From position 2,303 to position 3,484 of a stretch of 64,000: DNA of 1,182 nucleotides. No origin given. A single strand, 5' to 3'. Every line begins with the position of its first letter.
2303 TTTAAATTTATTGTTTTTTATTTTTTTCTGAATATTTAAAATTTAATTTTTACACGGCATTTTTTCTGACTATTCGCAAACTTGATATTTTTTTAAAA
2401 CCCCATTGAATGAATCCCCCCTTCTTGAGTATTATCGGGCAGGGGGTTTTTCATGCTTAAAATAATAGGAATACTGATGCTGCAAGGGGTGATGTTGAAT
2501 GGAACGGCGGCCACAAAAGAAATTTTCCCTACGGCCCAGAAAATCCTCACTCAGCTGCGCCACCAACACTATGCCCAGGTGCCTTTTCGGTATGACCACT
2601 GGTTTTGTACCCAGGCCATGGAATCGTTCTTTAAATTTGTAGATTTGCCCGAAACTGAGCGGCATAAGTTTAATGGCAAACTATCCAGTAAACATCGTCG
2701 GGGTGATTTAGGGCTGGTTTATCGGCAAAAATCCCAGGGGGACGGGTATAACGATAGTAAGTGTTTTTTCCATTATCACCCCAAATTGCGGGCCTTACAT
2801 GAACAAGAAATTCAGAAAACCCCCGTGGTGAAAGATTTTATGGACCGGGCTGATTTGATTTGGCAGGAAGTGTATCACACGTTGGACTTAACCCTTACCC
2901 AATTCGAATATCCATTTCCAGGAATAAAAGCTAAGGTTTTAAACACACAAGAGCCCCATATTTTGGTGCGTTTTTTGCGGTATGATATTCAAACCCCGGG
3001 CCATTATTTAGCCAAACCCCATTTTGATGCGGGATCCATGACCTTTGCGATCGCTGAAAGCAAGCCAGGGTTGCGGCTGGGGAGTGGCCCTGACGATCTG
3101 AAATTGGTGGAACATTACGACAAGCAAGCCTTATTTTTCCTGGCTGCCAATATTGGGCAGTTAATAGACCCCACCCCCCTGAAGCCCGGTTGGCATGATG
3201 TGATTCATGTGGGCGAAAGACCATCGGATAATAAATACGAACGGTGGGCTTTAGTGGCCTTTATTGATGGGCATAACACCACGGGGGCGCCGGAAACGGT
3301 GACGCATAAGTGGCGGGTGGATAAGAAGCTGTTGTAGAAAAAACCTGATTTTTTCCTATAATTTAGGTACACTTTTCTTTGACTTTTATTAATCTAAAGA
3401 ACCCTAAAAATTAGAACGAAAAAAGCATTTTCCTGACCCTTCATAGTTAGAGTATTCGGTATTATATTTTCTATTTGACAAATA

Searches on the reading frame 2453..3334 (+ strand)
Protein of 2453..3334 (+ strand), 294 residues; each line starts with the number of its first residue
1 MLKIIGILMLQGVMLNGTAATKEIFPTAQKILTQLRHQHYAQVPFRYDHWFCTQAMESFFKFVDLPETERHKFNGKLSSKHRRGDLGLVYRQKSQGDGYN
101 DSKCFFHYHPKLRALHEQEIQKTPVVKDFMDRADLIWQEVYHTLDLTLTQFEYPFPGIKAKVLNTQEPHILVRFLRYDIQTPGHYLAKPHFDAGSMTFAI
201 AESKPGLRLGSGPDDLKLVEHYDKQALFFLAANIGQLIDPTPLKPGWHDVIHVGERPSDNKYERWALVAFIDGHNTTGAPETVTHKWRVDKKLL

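Call 7: search_protein_families(library=pfam, proteins=[window:2453-3334:+], max_evalue=1)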
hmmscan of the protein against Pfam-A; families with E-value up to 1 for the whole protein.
window:2453-3334:+ (294 aa): 0 families

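Call 30: search_protein_families(library=ncbifam, proteins=[window:2453-3334:+], max_evalue=1)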
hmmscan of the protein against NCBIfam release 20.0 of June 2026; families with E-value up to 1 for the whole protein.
window:2453-3334:+ (294 aa): 0 families

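Call 57: search_solved_structures(query=window:2453-3334:+, max_evalue=10)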
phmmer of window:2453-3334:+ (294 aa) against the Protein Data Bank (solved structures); distinct sequences matched with E-value up to 10: 0.
